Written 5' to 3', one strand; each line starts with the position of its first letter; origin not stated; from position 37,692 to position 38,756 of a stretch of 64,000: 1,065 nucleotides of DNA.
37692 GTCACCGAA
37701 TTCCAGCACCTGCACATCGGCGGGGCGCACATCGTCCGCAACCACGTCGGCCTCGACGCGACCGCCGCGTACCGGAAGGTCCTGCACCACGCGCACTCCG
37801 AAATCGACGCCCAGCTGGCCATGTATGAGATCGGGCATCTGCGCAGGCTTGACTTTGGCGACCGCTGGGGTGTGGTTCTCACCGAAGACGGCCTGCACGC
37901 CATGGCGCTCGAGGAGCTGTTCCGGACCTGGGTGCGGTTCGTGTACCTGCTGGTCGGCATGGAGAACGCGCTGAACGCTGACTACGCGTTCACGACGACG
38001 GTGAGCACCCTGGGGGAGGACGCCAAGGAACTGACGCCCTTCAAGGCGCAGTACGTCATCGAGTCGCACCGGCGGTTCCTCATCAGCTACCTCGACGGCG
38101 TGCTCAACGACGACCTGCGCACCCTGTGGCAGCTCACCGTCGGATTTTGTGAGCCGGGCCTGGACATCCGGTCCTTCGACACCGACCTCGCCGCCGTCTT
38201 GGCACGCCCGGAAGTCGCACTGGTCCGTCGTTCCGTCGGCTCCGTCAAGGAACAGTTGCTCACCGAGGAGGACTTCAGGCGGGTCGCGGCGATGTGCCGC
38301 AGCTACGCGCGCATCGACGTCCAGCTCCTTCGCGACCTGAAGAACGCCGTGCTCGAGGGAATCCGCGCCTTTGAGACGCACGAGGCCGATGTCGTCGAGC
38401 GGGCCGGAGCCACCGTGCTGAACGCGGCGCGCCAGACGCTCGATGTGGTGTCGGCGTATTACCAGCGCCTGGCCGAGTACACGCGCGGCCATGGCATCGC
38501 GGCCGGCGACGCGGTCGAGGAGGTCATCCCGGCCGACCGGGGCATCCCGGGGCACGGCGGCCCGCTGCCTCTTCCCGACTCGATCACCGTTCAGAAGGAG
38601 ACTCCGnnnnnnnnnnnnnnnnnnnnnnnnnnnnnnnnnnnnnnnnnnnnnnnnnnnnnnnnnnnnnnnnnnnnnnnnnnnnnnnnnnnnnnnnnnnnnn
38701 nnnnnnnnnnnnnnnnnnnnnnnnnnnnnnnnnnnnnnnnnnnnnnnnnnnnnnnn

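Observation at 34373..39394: Operon with a five-domain FHA / IDO-like / reductase / cytochrome b5 enzyme, a CBS protein and an MDMPI protein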

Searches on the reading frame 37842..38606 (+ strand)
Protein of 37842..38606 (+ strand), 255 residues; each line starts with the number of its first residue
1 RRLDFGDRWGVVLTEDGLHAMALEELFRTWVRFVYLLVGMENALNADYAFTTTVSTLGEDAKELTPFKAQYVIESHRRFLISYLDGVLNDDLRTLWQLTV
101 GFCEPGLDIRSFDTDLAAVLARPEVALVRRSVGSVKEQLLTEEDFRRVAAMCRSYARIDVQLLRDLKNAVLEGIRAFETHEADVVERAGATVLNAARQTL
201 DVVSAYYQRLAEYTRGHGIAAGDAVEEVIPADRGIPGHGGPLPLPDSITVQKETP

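Call 24: search_protein_families(library=pfam, proteins=[window:37842-38606:+], max_evalue=10)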
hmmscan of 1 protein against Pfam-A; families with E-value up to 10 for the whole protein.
window:37842-38606:+ (255 aa): 0 families

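Call 29: predict_structure(alignment_id=A2)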
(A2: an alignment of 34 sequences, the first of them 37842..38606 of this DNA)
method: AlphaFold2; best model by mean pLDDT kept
length: 255 residues; sequences in the alignment: 34
mean_pLDDT: 91.2   pTM: 0.85
mean pLDDT of the five models: 91.2, 90.6, 90.6, 89.7, 89.7
residues with pLDDT >= 90: 202; 70-90: 29; 50-70: 19; < 50: 5
segments of 3 or more residues with pLDDT < 50: 237-241
pLDDT, mean of each block of 10 residues (from residue 1): 86 90 97 98 96 89 94 97 97 97 95 98 97 95 95 98 98 98 97 98 98 95 75 58 59 62
secondary structure, 60 per line:
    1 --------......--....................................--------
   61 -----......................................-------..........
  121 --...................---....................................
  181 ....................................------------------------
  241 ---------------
elements in order: E9-14 E17-22 H23-52 H66-103 H111-120 H123-141 H145-216

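Call 33: fold_search(model_id=the predicted structure, library=pdb)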
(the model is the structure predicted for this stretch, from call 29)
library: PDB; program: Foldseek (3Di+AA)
matches with E <= 10: 724; with E <= 0.001: 0
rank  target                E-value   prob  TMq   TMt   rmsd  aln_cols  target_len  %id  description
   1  3ljb_A                5.7e-02  0.51  0.20  0.23  19.7       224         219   13  Structural basis of oligomerisation in the MxA stalk (released 2010-05-05)
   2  6fzz                  1.4e-01  0.63  0.29  0.35  18.1       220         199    4  Crystal structure of BSE31 (BSPA14S_RS05060 gene product) from Lyme disease agent Borrelia (Borreliella) spielmanii (released 2019-03-27)
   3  8s2p_BBB              1.6e-01  0.41  0.22  0.27  23.9       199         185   11  Crystal structure of Borrelia burgdorferi paralogous family 12 outer surface protein BBH37 (space group p21) (released 2025-03-05)
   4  4aly_A                2.0e-01  0.41  0.26  0.29  19.2       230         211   10  Borrelia burgdorferi outer surface lipoprotein BBA64 (released 2013-04-17)
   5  2yn7_A                2.3e-01  0.33  0.22  0.25  18.4       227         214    9  Crystal structure of an outer surface protein BBA66 from Borrelia burgdorferi (released 2013-10-23)
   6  8dt0_B                2.4e-01  0.47  0.20  0.32  21.1       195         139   16  Scaffolding protein functional sites using deep learning (released 2022-08-10)
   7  6hpn                  2.4e-01  0.47  0.29  0.33  18.5       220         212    9  Crystal structure of Borrelia spielmanii WP_012665240 (BSA64) - an orthologous protein to B. burgdorferi BBA64 (released 2019-10-09)
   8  7x8v_E                2.4e-01  0.30  0.20  0.26  22.7       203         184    9  Cooperative regulation of PBI1 and MAPKs controls WRKY45 transcription factor in rice immunity (released 2022-04-06)
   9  6dfk_A                2.6e-01  0.21  0.19  0.22  23.3       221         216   10  Crystal structure of the 11S subunit of the Plasmodium falciparum proteasome, PA28 (released 2019-08-07)
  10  7sqc_1F               2.6e-01  0.11  0.14  0.15  30.7       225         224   12  Ciliary C1 central pair apparatus isolated from Chlamydomonas reinhardtii (released 2022-04-13)
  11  8s2f_AAA              2.6e-01  0.10  0.12  0.16  21.4       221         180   10  Crystal structure of Borrelia burgdorferi paralogous family 12 outer surface protein BBH37 (released 2025-03-05)
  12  5gtm_A                2.9e-01  0.21  0.19  0.11  22.3       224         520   13  Modified human MxA, nucleotide-free form (released 2017-05-31)
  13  2wcd_A                2.9e-01  0.10  0.13  0.12  34.1       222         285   16  Crystal structure of the assembled cytolysin A pore (released 2009-05-05)
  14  6egc                  3.2e-01  0.54  0.25  0.37   9.6       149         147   15  Single-chain version of 2L4HC2_23 (PDB 5J0K) (released 2019-05-29)
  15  3szr                  3.2e-01  0.28  0.21  0.10  19.3       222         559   13  Crystal structure of modified nucleotide-free human MxA (released 2011-10-12)
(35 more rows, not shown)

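Call 36: find_homologous_proteins(query=window:37842-38606:+, max_evalue=0.001)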
Query window:37842-38606:+ (255 aa): 64 proteins with E <= 0.001 among 7083 candidates.
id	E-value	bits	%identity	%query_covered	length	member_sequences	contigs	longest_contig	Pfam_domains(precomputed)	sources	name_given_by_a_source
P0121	1.9e-138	478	88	96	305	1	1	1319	PF00173.34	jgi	jgi:sulfite reductase (NADPH) flavoprotein alpha-component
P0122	4.6e-136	470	87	96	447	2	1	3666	PF00173.34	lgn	-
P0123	1.9e-134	465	85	96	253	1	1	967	-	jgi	jgi:sulfite reductase (NADPH) flavoprotein alpha-component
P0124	1.7e-132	458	84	96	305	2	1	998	PF00173.34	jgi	jgi:sulfite reductase (NADPH) flavoprotein alpha-component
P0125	4.6e-131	454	83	96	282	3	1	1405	-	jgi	jgi:sulfite reductase (NADPH) flavoprotein alpha-component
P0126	3.8e-121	421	77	96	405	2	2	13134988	PF00173.34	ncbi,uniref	ncbi:cytochrome b5-like heme/steroid binding domain-containing protein [Dactylosporangium darangshie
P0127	4.0e-121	421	91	83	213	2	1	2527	-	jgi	jgi:sulfite reductase (NADPH) flavoprotein alpha-component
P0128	4.7e-121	421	76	96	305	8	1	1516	PF00173.34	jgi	jgi:sulfite reductase (NADPH) flavoprotein alpha-component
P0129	1.6e-120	419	76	96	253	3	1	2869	-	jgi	jgi:hypothetical protein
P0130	4.2e-119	415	76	96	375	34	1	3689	PF00173.34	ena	-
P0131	4.1e-118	411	83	88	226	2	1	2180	-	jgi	jgi:sulfite reductase (NADPH) flavoprotein alpha-component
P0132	7.3e-118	410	88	84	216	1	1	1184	-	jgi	jgi:sulfite reductase (NADPH) flavoprotein alpha-component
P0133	7.4e-116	404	74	96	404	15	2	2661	PF00173.34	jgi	jgi:sulfite reductase (NADPH) flavoprotein alpha-component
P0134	1.0e-115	403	75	96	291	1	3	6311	-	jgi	jgi:sulfite reductase (NADPH) flavoprotein alpha-component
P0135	2.0e-115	403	74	96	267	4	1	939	-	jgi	-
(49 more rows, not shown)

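Call 46: search_protein_representatives(alignment_id=A4)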
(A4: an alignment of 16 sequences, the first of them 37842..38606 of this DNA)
Query: 16 sequences, 230 profile positions. Proteins with E-value up to 0.001 (for the whole library): 328; up to 1e-10: 208; up to 1e-30: 51. The best 150 are listed.
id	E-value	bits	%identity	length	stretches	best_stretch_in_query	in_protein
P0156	1.9e-102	358.2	-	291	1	18-230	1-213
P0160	4.3e-96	337.4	-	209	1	18-225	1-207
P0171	2.7e-95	334.8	-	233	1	5-225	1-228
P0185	6.5e-92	323.7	-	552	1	1-225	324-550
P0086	8.3e-76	271.0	-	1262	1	1-226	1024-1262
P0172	5.7e-70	251.9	-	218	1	67-230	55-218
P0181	3.7e-69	249.2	-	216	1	56-226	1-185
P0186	5.7e-59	215.9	-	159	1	82-226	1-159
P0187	1.3e-57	211.4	-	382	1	2-228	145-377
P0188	1.4e-57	211.3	-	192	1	56-207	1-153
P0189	1.3e-54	201.6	-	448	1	2-226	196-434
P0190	1.0e-51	192.1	-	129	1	103-230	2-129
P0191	1.5e-51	191.7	-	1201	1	1-198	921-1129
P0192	1.5e-47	178.5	-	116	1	51-164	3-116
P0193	2.1e-46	174.8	-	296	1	1-203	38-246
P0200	4.9e-41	157.2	-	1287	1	1-194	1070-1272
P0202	2.9e-38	148.1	-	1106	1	1-197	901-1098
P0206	1.1e-36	143.1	-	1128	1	1-225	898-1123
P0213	5.0e-34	134.3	-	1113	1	1-195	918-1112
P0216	8.4e-34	133.6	-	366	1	4-199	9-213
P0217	2.6e-33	132.0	-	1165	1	2-226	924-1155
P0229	7.4e-31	123.9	-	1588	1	2-199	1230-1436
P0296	1.7e-20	90.0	-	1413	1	2-197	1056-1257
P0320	1.3e-17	80.6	-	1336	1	10-197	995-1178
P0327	5.9e-17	78.4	-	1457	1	2-211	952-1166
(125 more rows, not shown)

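Call 47: search_protein_families(library=pfam, proteins=[P0191, P0200, P0202, P0229, P0296, P0327, P0320, P0216], max_evalue=0.001)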
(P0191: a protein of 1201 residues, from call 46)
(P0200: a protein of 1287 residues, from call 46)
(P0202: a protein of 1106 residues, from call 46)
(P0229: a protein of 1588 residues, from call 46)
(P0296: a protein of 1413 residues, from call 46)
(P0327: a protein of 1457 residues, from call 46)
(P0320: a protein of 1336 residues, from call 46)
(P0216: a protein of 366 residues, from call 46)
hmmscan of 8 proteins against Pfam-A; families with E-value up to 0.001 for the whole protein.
P0191 (1201 aa): 5 families
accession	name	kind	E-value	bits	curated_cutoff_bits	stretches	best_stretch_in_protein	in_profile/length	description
PF01231.23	IDO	-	2.1e-34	119.5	26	1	16-312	8-326/412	Indoleamine 2,3-dioxygenase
PF00173.33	Cyt-b5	-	1.1e-15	57.9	23.7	1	834-904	5-73/74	Cytochrome b5-like Heme/Steroid binding domain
PF00175.26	NAD_binding_1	-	9.9e-10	39.5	22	1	645-773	1-107/109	Oxidoreductase NAD-binding domain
PF00667.26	FAD_binding_1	-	2e-09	37.8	32.3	1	405-607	24-221/222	FAD binding domain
PF13248.11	Zn_ribbon_3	-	0.00074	19.3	27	0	1163-1184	3-24/26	zinc-ribbon domain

P0200 (1287 aa): 6 families
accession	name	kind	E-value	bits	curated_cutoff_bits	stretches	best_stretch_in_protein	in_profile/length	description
PF01231.23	IDO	-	3.3e-35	122.1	26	1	162-470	8-339/412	Indoleamine 2,3-dioxygenase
PF00498.31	FHA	-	2.3e-21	76.4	20.7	1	37-101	1-67/67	FHA domain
PF16697.10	Yop-YscD_cpl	-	8.6e-21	74.4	33.2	1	21-109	3-92/94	Inner membrane component of T3SS, cytoplasmic domain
PF00173.33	Cyt-b5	-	2.1e-15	56.9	23.7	1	982-1052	4-72/74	Cytochrome b5-like Heme/Steroid binding domain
PF00175.26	NAD_binding_1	-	3.6e-12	47.3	22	1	794-921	1-105/109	Oxidoreductase NAD-binding domain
PF00667.26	FAD_binding_1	-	1.4e-07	31.8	32.3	1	541-732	12-201/222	FAD binding domain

P0202 (1106 aa): 4 families
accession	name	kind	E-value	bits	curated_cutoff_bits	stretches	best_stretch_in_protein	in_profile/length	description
PF01231.23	IDO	-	3e-36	125.5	26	1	33-336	8-338/412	Indoleamine 2,3-dioxygenase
PF00173.33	Cyt-b5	-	1.7e-16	60.4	23.7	1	811-883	3-73/74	Cytochrome b5-like Heme/Steroid binding domain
PF00175.26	NAD_binding_1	-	1e-14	55.6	22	1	646-757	1-108/109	Oxidoreductase NAD-binding domain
PF00667.26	FAD_binding_1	-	0.00026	21.1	32.3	0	422-461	31-70/222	FAD binding domain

P0229 (1588 aa): 6 families
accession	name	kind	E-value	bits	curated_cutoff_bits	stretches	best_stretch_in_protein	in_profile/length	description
PF01231.23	IDO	-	1.4e-36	126.6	26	1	334-537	8-210/412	Indoleamine 2,3-dioxygenase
PF00173.33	Cyt-b5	-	8.6e-18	64.6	23.7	1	1141-1212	3-73/74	Cytochrome b5-like Heme/Steroid binding domain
PF06094.17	GGACT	-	8.6e-11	42.9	22.8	1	4-108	1-102/120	Gamma-glutamyl cyclotransferase, AIG2-like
PF13772.11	AIG2_2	-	1.9e-09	38.3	27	1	61-144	2-83/83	AIG2-like family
PF00667.26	FAD_binding_1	-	6.8e-09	36.1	32.3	1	722-920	27-221/222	FAD binding domain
PF00175.26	NAD_binding_1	-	2.3e-06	28.7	22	1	954-999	1-46/109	Oxidoreductase NAD-binding domain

P0296 (1413 aa): 5 families
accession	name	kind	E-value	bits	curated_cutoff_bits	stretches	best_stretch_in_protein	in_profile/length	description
PF01231.23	IDO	-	2.4e-35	122.6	26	1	161-455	9-324/412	Indoleamine 2,3-dioxygenase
PF00173.33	Cyt-b5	-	6e-16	58.7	23.7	1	966-1038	2-73/74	Cytochrome b5-like Heme/Steroid binding domain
PF00667.26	FAD_binding_1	-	1.1e-12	48.5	32.3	1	550-724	27-201/222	FAD binding domain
PF00175.26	NAD_binding_1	-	9.5e-10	39.5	22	1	782-842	1-64/109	Oxidoreductase NAD-binding domain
PF06094.17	GGACT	-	2e-08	35.3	22.8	1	4-102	1-103/120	Gamma-glutamyl cyclotransferase, AIG2-like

P0327 (1457 aa): 7 families
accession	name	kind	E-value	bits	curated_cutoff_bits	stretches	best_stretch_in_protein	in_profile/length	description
PF01231.23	IDO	-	5e-27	95.1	26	1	32-345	8-338/412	Indoleamine 2,3-dioxygenase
PF00173.33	Cyt-b5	-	4.7e-19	68.6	23.7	1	848-920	3-73/74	Cytochrome b5-like Heme/Steroid binding domain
PF03446.21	NAD_binding_2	-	9.9e-19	68.4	21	1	1167-1319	1-154/161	NAD binding domain of 6-phosphogluconate dehydrogenase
PF00175.26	NAD_binding_1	-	4.9e-11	43.7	22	1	659-785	1-105/109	Oxidoreductase NAD-binding domain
PF00667.26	FAD_binding_1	-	1.1e-09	38.6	32.3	1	435-625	31-221/222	FAD binding domain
PF21761.2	RedAm-like_C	-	2.7e-05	24.9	27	1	1327-1453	2-123/127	NADPH-dependent reductive aminase-like, C-terminal domain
PF03807.23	F420_oxidored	-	0.00055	20.9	21.6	0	1167-1257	1-91/94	NADP oxidoreductase coenzyme F420-dependent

P0320 (1336 aa): 3 families
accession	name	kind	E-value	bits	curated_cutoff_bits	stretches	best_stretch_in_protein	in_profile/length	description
PF01231.23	IDO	-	3.6e-33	115.4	26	1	63-259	8-203/412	Indoleamine 2,3-dioxygenase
PF00173.33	Cyt-b5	-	1.7e-17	63.7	23.7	1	897-969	2-73/74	Cytochrome b5-like Heme/Steroid binding domain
PF00175.26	NAD_binding_1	-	2.4e-08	35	22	1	715-761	1-48/109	Oxidoreductase NAD-binding domain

P0216 (366 aa): 0 families

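Call 49: list_cluster_members(proteins=[P0202, P0229, P0296, P0327, P0191, P0320, P0206, P0213, P0217, P0216])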
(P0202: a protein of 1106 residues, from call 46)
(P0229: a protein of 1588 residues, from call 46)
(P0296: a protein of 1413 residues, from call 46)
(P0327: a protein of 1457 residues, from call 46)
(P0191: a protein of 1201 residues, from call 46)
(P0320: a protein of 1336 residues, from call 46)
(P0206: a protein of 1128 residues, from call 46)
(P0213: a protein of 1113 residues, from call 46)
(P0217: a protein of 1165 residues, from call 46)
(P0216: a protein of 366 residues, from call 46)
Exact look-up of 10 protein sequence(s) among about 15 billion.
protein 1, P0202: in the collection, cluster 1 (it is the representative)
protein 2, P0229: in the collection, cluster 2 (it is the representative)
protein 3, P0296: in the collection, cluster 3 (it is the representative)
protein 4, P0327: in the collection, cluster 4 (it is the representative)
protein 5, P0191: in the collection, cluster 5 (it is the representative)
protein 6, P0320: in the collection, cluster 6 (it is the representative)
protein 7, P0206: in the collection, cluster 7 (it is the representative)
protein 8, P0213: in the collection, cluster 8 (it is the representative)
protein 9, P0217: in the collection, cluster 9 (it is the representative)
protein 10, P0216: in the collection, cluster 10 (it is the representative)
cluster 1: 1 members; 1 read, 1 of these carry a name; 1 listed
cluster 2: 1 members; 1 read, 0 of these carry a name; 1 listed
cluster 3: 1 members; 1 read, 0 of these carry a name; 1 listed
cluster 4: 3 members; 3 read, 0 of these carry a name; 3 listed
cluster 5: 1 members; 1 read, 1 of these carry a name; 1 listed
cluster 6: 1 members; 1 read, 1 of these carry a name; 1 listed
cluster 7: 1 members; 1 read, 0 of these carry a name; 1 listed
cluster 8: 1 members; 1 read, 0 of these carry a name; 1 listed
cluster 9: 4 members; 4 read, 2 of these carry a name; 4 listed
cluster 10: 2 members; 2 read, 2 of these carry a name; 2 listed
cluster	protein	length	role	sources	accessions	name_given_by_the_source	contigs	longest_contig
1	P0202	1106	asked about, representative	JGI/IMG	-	ferredoxin-NADP reductase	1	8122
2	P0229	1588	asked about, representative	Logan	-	-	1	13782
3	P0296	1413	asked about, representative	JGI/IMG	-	-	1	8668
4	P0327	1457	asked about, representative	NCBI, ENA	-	-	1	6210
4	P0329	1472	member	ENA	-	-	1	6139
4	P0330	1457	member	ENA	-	-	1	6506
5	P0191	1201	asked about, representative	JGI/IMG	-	sulfite reductase (NADPH) flavoprotein alpha-component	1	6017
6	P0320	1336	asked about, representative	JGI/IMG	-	cytochrome b involved in lipid metabolism/ferredoxin-NADP reductase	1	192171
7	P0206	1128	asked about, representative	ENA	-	-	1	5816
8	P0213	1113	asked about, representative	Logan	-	-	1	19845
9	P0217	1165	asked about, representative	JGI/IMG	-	-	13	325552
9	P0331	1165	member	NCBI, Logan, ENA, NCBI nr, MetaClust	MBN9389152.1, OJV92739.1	MAG: hypothetical protein J0I20_14080 [Chloroflexi bacterium] | hypothetical protein [Chloroflexota bacterium] | \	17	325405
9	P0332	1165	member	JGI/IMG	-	sulfite reductase (NADPH) flavoprotein alpha-component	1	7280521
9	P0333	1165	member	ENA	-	-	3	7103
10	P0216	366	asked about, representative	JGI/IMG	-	sulfite reductase (NADPH) flavoprotein alpha-component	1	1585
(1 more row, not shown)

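Call 50: find_encoding_contigs(protein=P0320, flank=10000, max_places=2)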
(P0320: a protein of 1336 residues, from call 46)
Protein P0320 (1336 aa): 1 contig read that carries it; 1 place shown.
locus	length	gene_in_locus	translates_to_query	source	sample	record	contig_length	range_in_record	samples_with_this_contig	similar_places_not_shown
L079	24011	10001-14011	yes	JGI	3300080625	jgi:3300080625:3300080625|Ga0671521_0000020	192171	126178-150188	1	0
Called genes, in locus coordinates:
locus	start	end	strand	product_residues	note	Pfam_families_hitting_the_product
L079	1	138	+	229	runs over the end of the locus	-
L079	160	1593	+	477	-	PF07394:DUF1501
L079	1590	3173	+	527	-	-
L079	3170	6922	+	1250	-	PF12256:TcdB_toxin_midN (faint), PF01839:FG-GAP (weak), PF13517:FG-GAP_3 (weak), PF01839:FG-GAP, PF13517:FG-GAP_3 (weak)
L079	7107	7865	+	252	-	-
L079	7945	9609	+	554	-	PF00989:PAS, PF13188:PAS_8, PF08448:PAS_4 (weak), PF13426:PAS_9, PF08447:PAS_3, PF02518:HATPase_c, PF00072:Response_reg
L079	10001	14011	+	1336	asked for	PF01231:IDO, PF00175:NAD_binding_1 (weak), PF00173:Cyt-b5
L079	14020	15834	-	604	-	PF00990:GGDEF, PF08668:HDOD, PF01966:HD (weak)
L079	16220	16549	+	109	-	-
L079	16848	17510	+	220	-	PF13371:TPR_9 (faint), PF07719:TPR_2 (faint), PF13432:TPR_16 (weak)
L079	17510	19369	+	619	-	PF12740:PETase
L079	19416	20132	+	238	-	PF02037:SAP (weak), PF20026:DUF6434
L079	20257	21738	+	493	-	-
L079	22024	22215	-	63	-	PF04542:Sigma70_r2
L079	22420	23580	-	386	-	PF00753:Lactamase_B (faint), PF13483:Lactamase_B_3, PF12706:Lactamase_B_2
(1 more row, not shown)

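Call 52: find_encoding_contigs(protein=P0229, flank=10000, max_places=2)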
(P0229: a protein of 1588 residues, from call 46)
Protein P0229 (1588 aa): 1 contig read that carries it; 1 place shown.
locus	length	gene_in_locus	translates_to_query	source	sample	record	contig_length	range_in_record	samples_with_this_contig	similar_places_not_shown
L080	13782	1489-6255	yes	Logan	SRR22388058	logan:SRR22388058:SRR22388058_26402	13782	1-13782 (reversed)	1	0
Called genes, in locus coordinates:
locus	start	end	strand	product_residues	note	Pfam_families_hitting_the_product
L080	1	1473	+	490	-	?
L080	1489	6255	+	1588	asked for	PF06094:GGACT, PF13772:AIG2_2, PF01231:IDO, PF00175:NAD_binding_1 (faint), PF00667:FAD_binding_1, PF00173:Cyt-b5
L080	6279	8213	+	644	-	PF01839:FG-GAP (faint), PF13517:FG-GAP_3, PF07593:UnbV_ASPIC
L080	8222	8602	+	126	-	-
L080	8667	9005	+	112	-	PF01909:NTP_transf_2 (weak), PF18765:Polbeta (weak)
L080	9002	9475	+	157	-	PF20797:HepT-like_2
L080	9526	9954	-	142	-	PF01850:PIN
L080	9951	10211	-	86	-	-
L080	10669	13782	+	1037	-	PF03130:HEAT_PBS (faint), PF00884:Sulfatase, PF01663:Phosphodiest (faint), PF16347:SGSH_C (weak), PF13646:HEAT_2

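Call 53: find_encoding_contigs(protein=P0213, flank=10000, max_places=2)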
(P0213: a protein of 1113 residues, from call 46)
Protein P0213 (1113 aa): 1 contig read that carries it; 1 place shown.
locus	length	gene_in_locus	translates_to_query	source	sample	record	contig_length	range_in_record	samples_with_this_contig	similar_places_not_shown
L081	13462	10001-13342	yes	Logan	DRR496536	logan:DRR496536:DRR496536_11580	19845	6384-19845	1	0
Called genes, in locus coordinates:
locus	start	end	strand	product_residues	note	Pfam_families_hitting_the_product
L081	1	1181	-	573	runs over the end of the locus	PF13646:HEAT_2 (weak)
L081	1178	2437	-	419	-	-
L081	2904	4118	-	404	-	-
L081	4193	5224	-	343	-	PF07719:TPR_2 (faint), PF13428:TPR_14 (faint)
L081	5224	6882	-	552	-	PF00069:Pkinase, PF07714:PK_Tyr_Ser-Thr, PF03109:ABC1 (weak), PF08308:PEGA (weak)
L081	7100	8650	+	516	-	PF01734:Patatin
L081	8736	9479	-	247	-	PF08242:Methyltransf_12 (weak), PF13649:Methyltransf_25 (weak)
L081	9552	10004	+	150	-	PF00571:CBS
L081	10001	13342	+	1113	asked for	PF01231:IDO, PF00667:FAD_binding_1, PF00175:NAD_binding_1 (weak), PF00173:Cyt-b5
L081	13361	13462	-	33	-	?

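Call 54: find_encoding_contigs(protein=P0327, flank=10000, max_places=2)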
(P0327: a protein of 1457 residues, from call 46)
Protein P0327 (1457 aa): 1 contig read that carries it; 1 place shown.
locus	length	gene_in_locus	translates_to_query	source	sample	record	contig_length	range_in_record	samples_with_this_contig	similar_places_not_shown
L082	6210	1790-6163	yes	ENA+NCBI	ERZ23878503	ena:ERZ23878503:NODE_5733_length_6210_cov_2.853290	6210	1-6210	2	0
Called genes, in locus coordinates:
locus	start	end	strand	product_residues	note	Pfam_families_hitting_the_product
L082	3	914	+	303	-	?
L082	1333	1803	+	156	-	PF00571:CBS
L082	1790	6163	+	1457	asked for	PF01231:IDO, PF00667:FAD_binding_1, PF00175:NAD_binding_1, PF00173:Cyt-b5, PF03446:NAD_binding_2, PF21761:RedAm-like_C (faint)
